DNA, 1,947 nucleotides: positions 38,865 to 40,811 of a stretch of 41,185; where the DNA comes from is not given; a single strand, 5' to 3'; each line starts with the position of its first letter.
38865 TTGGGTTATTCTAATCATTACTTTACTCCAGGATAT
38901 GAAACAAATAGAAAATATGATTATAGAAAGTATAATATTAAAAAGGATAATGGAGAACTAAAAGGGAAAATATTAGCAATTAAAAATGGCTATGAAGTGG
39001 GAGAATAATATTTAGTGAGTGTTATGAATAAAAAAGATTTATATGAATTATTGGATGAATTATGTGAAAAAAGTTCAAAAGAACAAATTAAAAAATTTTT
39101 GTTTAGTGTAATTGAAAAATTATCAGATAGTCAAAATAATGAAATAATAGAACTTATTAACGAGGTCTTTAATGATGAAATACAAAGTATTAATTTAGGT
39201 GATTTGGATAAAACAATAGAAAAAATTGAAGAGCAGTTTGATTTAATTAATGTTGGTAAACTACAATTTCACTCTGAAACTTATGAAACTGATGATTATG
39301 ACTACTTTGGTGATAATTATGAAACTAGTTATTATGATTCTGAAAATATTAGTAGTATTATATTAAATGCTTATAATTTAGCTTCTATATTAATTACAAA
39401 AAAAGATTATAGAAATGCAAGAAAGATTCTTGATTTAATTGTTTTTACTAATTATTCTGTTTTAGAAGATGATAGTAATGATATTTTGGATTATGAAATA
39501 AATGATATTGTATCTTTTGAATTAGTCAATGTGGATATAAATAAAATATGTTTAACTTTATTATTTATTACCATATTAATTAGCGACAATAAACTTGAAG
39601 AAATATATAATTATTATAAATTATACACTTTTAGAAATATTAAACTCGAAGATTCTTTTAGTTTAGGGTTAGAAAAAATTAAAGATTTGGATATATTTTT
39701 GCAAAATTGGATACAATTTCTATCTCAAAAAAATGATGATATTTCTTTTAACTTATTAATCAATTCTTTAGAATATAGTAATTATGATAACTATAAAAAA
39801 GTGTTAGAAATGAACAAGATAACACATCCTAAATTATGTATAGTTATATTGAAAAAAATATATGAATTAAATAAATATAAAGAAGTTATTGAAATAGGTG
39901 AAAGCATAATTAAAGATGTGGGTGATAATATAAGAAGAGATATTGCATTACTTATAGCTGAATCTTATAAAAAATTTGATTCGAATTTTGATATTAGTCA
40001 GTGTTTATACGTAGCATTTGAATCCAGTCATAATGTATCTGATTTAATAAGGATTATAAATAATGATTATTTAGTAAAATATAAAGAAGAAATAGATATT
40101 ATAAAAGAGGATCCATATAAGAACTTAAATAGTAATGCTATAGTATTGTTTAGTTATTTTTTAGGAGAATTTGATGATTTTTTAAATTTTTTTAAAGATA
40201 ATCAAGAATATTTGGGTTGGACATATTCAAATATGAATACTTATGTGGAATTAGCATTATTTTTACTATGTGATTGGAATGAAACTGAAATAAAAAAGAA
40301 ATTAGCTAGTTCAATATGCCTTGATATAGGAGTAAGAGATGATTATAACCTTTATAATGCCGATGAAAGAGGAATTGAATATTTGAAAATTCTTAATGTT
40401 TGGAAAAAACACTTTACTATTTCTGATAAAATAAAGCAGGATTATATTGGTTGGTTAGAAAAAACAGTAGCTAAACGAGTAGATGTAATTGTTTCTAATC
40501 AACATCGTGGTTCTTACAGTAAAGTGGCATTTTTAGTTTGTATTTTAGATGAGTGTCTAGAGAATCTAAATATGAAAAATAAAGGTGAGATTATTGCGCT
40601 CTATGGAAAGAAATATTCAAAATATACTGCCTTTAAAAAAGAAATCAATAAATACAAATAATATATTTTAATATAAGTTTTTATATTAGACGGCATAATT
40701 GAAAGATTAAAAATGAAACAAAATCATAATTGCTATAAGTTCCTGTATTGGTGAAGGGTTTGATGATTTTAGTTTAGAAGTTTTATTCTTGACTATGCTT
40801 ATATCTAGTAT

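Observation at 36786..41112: Imperfect direct repeats of about 410 bp, 3908 bp apart, duplicate the helicase 3' end and bracket a 3.5-kb cargo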

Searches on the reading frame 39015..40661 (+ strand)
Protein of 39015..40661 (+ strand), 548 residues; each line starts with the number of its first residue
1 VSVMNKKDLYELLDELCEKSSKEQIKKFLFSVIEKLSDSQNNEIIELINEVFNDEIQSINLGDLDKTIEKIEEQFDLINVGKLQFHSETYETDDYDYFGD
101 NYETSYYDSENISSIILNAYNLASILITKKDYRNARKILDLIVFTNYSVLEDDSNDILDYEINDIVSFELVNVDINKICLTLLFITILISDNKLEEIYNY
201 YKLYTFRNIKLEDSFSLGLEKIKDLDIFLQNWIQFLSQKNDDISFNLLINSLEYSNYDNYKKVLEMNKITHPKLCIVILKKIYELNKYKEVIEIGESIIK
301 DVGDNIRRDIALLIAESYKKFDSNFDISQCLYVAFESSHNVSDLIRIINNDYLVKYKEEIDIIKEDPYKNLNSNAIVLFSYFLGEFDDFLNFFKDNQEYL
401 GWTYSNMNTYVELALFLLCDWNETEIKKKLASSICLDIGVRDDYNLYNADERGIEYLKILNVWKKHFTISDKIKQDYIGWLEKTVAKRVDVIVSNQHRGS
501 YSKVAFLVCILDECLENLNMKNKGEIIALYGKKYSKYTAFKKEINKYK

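Call 7: search_protein_families(library=pfam, proteins=[window:39015-40661:+], max_evalue=0.01)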
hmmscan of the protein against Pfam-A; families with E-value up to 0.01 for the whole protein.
window:39015-40661:+ (548 aa): 0 families

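Call 11: find_encoding_contigs(protein=window:39015-40661:+, flank=10000, max_places=10)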
Protein window:39015-40661:+ (548 aa): no gene with exactly this product is on record in the collection.
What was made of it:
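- Tried and rejected: Extending past 41185: an exact-protein look-up of p548 found nothing (call 11).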

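Call 39: find_homologous_proteins(query=window:39015-40661:+, max_evalue=0.001)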
Query window:39015-40661:+ (548 aa): 51 proteins with E <= 0.001 among 8000 candidates.
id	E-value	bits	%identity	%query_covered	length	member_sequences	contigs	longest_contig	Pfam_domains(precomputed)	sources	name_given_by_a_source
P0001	0.0e+0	1176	100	100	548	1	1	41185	-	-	-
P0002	0.0e+0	1158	99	99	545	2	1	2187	-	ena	-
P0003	0.0e+0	1084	92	100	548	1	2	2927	-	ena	-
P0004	0.0e+0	1060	90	99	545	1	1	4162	-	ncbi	-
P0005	0.0e+0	1056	90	99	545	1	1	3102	-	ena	-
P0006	0.0e+0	1044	90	99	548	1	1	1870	-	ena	-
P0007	0.0e+0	1039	89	99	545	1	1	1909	-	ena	-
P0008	0.0e+0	1038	89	99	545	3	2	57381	-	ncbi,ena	-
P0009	0.0e+0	1030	87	99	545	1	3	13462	-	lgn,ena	-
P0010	0.0e+0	1028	89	99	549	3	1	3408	-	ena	-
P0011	0.0e+0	1027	88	99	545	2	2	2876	-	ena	-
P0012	0.0e+0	1026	88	99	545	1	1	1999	-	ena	-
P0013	0.0e+0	1025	88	99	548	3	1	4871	-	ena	-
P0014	0.0e+0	1022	88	99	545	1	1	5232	-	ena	-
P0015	0.0e+0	1021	88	99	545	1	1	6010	-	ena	-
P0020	0.0e+0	1016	87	99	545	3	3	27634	-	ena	-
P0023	5.5e-298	1007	86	99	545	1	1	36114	-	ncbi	-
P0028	1.8e-293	992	85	99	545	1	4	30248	-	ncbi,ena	-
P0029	2.2e-292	989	85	99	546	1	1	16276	-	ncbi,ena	-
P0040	4.6e-258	875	76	99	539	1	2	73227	-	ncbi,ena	-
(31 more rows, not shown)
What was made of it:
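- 39015..40661 (+): 548-aa alpha-solenoid (TPR-like) protein with no family assignment. 51 homologues (call 39).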

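Call 40: find_encoding_contigs(protein=P0008, flank=7000, max_places=3)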
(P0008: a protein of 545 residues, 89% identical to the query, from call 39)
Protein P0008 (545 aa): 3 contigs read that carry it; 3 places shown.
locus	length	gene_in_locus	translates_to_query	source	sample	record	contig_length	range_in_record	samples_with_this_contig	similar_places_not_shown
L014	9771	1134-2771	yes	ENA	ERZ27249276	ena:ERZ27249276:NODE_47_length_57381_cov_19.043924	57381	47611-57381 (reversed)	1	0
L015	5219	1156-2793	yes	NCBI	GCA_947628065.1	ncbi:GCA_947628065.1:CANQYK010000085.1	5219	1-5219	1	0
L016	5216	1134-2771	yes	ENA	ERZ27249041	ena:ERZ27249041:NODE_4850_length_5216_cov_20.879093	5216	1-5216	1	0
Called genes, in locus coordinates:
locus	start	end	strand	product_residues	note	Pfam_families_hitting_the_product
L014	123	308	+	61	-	-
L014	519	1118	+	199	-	PF07929:PRiA4_ORF3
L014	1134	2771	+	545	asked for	-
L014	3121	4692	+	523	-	PF12161:HsdM_N, PF02384:N6_Mtase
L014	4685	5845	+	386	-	-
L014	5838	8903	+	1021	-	PF04313:HSDR_N, PF00270:DEAD, PF04851:ResIII, PF18766:SWI2_SNF2, PF22679:T1R_D3-like, PF12008:EcoR124_C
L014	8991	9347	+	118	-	-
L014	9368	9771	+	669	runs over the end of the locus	-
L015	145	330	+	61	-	-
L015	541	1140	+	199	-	PF07929:PRiA4_ORF3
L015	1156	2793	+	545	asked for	-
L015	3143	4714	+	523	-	PF12161:HsdM_N, PF02384:N6_Mtase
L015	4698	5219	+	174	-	?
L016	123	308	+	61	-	-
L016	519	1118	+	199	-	PF07929:PRiA4_ORF3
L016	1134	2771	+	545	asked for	-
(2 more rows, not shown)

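Call 41: find_encoding_contigs(protein=P0023, flank=7000, max_places=3)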
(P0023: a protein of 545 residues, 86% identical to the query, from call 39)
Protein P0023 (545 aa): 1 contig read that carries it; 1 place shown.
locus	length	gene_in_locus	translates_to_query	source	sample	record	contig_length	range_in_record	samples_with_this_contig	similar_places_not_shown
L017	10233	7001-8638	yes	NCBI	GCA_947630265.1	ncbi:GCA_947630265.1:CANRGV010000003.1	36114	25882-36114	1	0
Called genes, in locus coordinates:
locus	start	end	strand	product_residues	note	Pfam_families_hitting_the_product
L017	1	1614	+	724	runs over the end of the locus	PF00403:HMA, PF00122:E1-E2_ATPase, PF00702:Hydrolase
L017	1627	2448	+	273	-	PF01171:ATP_bind_3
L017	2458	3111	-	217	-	-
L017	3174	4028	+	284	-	PF04203:Sortase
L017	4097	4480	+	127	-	-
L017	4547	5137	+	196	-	-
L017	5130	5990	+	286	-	PF08843:AbiEii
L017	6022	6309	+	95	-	PF20008:DUF6429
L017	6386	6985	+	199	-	PF07929:PRiA4_ORF3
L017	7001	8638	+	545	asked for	-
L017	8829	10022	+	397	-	PF07804:HipA_C (weak)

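Call 42: find_encoding_contigs(protein=P0040, flank=7000, max_places=3)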
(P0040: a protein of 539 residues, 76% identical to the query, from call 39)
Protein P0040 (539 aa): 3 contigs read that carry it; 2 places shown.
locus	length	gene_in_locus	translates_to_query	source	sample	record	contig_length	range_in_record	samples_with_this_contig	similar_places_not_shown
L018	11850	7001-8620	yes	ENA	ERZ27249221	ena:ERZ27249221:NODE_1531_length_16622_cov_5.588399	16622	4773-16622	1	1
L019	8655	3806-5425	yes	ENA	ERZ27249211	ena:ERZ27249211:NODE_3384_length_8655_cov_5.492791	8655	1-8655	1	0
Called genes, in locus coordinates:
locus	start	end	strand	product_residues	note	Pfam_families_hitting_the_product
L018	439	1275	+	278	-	-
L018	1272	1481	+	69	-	-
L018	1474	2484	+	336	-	PF00753:Lactamase_B (weak)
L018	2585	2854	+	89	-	-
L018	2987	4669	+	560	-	-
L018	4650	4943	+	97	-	-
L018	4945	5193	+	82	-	-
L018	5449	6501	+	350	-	PF07929:PRiA4_ORF3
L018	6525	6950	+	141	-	PF03682:UPF0158 (weak)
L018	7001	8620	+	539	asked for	-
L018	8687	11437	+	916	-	PF04313:HSDR_N, PF00270:DEAD, PF04851:ResIII, PF18766:SWI2_SNF2, PF22679:T1R_D3-like, PF12008:EcoR124_C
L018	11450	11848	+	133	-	?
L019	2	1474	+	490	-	?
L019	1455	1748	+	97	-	-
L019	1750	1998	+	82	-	-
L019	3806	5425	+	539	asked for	-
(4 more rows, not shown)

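Call 49: find_encoding_contigs(protein=P0002, flank=5000, max_places=4)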
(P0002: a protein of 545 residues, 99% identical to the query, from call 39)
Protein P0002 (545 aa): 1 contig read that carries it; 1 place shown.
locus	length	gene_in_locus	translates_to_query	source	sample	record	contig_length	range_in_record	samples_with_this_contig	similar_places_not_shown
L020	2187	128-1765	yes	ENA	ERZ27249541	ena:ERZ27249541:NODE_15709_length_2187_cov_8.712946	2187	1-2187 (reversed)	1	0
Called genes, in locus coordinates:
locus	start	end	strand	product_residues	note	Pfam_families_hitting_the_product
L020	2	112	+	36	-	?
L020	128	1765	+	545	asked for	-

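Call 50: find_encoding_contigs(protein=P0003, flank=5000, max_places=4)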
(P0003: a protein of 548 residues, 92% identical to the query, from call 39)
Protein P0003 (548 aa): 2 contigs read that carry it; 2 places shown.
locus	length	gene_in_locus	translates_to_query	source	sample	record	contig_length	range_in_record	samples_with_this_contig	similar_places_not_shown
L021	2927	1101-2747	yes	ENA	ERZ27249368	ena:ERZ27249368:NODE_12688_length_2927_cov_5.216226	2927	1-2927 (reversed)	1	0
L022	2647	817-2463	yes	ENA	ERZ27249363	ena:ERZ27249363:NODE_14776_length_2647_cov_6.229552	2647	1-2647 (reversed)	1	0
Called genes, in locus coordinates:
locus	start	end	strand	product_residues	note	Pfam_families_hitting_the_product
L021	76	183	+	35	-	-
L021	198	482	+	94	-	PF03682:UPF0158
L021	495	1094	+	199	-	PF07929:PRiA4_ORF3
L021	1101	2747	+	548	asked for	-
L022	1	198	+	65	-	?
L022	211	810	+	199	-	PF07929:PRiA4_ORF3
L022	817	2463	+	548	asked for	-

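Call 51: find_encoding_contigs(protein=P0004, flank=5000, max_places=4)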
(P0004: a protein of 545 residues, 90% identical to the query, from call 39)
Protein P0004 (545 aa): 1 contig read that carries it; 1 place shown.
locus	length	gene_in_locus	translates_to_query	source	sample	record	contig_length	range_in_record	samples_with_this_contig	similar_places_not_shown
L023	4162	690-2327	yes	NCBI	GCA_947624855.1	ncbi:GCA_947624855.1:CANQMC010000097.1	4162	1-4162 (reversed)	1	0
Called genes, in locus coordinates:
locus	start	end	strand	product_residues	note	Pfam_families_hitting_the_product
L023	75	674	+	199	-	PF07929:PRiA4_ORF3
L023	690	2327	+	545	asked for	-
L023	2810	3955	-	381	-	PF13936:HTH_38 (weak)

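Call 53: search_protein_families(library=padloc, proteins=[window:39015-40661:+], max_evalue=0.01)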
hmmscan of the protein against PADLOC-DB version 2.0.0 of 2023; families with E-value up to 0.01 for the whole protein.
window:39015-40661:+ (548 aa): 0 families

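Call 54: search_protein_families(library=ncbifam, proteins=[window:39015-40661:+], max_evalue=0.01)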
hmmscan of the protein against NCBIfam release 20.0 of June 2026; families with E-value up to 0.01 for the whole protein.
window:39015-40661:+ (548 aa): 1 family
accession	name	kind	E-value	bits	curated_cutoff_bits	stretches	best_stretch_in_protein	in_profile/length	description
NF007290.0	PRK09759.1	equivalog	0.004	17.2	89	0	178-192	13-27/50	type I toxin-antitoxin system toxin HokA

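Call 58: search_solved_structures(query=window:39015-40661:+, max_evalue=1)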
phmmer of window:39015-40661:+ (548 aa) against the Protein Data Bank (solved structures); distinct sequences matched with E-value up to 1: 0.

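Call 67: predict_structure(alignment_id=A3)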
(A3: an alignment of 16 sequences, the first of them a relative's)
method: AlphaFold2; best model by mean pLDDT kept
length: 548 residues; sequences in the alignment: 16
mean_pLDDT: 83.6   pTM: 0.74
mean pLDDT of the five models: 83.6, 83.6, 81.9, 81.7, 80.9
residues with pLDDT >= 90: 295; 70-90: 147; 50-70: 88; < 50: 18
segments of 3 or more residues with pLDDT < 50: 1-4, 51-60
pLDDT, mean of each block of 10 residues (from residue 1): 50 57 58 54 52 42 82 96 92 59 87 94 87 95 96 89 94 93 93 96 93 78 81 94 94 88 89 93 94 93 91 94 92 92 92 93 71 81 91 65 70 93 91 90 73 76 91 91 87 66 89 93 91 85 84
secondary structure, 60 per line:
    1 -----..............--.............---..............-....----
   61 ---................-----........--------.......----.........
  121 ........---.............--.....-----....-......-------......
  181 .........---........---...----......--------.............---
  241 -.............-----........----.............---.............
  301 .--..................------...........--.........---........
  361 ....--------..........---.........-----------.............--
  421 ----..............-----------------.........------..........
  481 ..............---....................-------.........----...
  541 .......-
elements in order: H6-19 H22-34 H38-51 H53-56 H64-79 E85-92 E101-107 H112-128 H132-144 E147-151 E157-160 H162-167 H175-189 H193-200 H211-216 H225-237 H242-254 H260-267 H272-284 H288-301 H304-321 H328-338 H341-349 H353-364 H373-382 H386-394 H406-418 H425-438 H456-464 H471-494 H498-517 H525-533 H538-547
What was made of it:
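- On TOTE conflict system: A small beta unit in p548 (residues 85-107 and 147-160; call 67) was not examined separately.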

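Call 70: find_encoding_contigs(protein=P0028, flank=10000, max_places=2)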
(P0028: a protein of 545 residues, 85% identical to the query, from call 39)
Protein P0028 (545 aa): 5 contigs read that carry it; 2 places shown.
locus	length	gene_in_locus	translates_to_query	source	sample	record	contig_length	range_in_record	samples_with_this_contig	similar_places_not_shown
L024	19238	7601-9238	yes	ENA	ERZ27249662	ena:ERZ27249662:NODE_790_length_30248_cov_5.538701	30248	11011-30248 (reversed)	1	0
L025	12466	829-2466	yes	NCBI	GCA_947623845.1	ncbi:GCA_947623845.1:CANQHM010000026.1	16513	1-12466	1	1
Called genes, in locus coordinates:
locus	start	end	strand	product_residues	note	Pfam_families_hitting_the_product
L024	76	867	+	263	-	PF00106:adh_short, PF08659:KR, PF13561:adh_short_C2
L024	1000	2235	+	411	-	-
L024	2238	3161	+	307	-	PF00149:Metallophos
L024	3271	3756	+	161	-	PF03692:CxxCxxCC (weak)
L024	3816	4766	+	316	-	-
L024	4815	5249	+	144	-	-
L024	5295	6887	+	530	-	PF06685:DUF1186, PF02810:SEC-C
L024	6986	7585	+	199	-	PF07929:PRiA4_ORF3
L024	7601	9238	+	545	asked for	-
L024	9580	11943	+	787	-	PF22548:AEP-TOTE, PF00176:SNF2-rel_dom (weak), PF04851:ResIII, PF00270:DEAD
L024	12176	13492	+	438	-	PF13304:AAA_21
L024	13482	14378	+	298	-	PF13707:RloB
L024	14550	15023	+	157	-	-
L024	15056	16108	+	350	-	-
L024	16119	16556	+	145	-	PF03682:UPF0158 (weak)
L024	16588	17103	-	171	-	PF11848:DUF3368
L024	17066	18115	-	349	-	PF01381:HTH_3, PF13560:HTH_31 (weak), PF06114:Peptidase_M78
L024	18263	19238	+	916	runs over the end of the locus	PF04313:HSDR_N, PF00270:DEAD, PF04851:ResIII, PF18766:SWI2_SNF2, PF22679:T1R_D3-like, PF12008:EcoR124_C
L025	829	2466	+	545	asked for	-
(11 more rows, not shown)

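Call 71: find_encoding_contigs(protein=P0029, flank=10000, max_places=2)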
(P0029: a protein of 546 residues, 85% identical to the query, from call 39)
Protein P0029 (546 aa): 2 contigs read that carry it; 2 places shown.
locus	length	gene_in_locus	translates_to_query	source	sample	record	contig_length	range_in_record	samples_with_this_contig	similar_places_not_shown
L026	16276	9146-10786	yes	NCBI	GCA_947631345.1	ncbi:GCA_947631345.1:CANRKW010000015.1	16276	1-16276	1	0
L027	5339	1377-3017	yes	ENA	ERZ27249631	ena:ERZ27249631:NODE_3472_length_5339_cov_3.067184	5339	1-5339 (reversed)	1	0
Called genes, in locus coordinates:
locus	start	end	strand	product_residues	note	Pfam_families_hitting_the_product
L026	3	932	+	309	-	?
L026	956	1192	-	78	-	PF01381:HTH_3, PF13443:HTH_26 (weak)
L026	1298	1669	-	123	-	-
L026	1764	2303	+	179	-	PF00210:Ferritin (faint), PF02915:Rubrerythrin, PF21349:RUBY_RBDX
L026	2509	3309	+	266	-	PF02535:Zip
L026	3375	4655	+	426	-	PF00202:Aminotran_3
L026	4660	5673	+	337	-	PF14397:ATPgrasp_ST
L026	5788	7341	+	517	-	PF12072:RNase_Y_N, PF00013:KH_1 (weak), PF01966:HD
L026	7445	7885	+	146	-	-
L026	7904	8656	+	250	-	PF25948:DUF7986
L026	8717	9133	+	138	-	PF03682:UPF0158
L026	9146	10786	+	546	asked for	-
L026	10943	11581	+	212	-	PF02517:Rce1-like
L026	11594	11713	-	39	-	-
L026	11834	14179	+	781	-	PF22548:AEP-TOTE, PF00270:DEAD, PF04851:ResIII, PF00271:Helicase_C (weak)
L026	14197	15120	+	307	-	PF00149:Metallophos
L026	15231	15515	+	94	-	PF01520:Amidase_3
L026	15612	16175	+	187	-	PF18734:HEPN_AbiU2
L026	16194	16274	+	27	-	?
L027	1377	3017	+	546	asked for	-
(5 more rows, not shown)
